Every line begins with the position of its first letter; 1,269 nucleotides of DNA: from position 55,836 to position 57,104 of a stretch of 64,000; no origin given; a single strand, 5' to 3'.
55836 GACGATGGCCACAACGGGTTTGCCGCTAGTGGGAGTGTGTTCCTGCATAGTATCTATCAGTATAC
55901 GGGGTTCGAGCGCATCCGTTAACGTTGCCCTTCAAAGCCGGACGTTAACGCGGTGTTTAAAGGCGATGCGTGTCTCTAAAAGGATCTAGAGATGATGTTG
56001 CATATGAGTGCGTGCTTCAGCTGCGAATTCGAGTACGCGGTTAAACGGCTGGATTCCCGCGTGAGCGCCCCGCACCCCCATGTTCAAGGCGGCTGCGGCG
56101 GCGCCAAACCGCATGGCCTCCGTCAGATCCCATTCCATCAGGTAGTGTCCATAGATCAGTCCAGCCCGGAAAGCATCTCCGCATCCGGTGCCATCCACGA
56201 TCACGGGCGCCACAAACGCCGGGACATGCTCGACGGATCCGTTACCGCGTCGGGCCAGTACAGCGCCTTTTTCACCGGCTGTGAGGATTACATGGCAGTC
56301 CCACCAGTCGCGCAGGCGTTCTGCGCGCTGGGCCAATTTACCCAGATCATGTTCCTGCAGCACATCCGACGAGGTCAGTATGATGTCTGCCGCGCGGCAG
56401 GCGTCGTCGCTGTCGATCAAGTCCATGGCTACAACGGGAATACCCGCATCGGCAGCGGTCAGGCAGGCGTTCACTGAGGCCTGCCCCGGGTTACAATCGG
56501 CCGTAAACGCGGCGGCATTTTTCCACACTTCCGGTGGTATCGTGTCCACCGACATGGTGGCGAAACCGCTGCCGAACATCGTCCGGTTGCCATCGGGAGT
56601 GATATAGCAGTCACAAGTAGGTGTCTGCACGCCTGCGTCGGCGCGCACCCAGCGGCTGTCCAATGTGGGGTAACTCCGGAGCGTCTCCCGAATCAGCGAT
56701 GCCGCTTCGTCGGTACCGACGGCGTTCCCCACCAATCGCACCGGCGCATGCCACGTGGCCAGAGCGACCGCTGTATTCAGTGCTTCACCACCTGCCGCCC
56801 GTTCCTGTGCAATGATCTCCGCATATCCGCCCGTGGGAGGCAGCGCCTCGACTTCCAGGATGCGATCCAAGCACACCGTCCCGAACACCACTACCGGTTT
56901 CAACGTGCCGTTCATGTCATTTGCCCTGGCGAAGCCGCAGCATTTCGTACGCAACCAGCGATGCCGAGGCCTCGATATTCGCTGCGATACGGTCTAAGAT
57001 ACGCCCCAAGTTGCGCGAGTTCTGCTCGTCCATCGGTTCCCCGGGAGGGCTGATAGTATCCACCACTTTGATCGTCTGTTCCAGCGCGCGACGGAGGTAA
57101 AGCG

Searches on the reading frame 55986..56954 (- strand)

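Call 8: search_protein_families(library=ncbifam, proteins=[window:55986-56954:-])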
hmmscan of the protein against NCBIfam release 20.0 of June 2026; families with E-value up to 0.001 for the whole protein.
window:55986-56954:- (322 aa): 17 families
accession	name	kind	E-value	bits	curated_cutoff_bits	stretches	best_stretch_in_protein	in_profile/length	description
NF053626.1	RibKinHalex1628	equivalog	7e-23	81.5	330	1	21-299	4-280/293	ATP-dependent ribose-1-phosphate kinase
TIGR02152.1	D_ribokin_bact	equivalog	1.7e-19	70.3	299.65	2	203-302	196-291/298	ribokinase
NF008353.0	PRK11142.1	equivalog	7.5e-16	58.5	341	1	20-310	4-302/307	ribokinase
NF041134.1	R1P_kin_Thcocales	equivalog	1e-15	57.9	500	1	21-314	3-285/291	ADP-dependent ribose-1-phosphate kinase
TIGR04382.1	myo_inos_iolC_N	equivalog_domain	4.4e-15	55.8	300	1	185-292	185-290/309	5-dehydro-2-deoxygluconokinase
NF041164.1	NucKinThplmales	equivalog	4.2e-10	39.3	450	1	221-289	204-269/295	nucleoside kinase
TIGR03168.1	1-PFK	subfamily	4.8e-10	38.8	216.4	1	204-298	198-288/305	hexose kinase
NF041332.1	KDG_KDGal_kin_Halo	equivalog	1.1e-09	38.2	440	1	205-303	208-303/320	bifunctional 2-dehydro-3-deoxygluconokinase/2-dehydro-3-deoxygalactonokinase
NF006957.1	PRK09434.1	equivalog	2.8e-09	36.9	450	1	185-297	176-292/302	fructokinase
TIGR03828.1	pfkB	equivalog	2.9e-09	36.4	292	1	203-298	197-288/305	1-phosphofructokinase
NF040938.1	KDG_KDGal_kin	equivalog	4.3e-09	35.9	400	1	213-301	209-293/305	bifunctional 2-dehydro-3-deoxygluconokinase/2-dehydro-3-deoxygalactonokinase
NF007321.0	PRK09813.1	equivalog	3.7e-08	33.2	247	1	208-297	175-260/261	fructoselysine 6-kinase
NF049991.1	TagKinase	equivalog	2.8e-07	29.6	420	1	187-314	193-318/321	tagatose kinase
NF007068.0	PRK09513.1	equivalog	4e-07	29.5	432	1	204-292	202-286/312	1-phosphofructokinase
NF041633.1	trifunc_aldol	exception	6e-07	28.3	700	1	251-297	512-557/580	KHG/KDPG aldolase/sugar kinase fusion protein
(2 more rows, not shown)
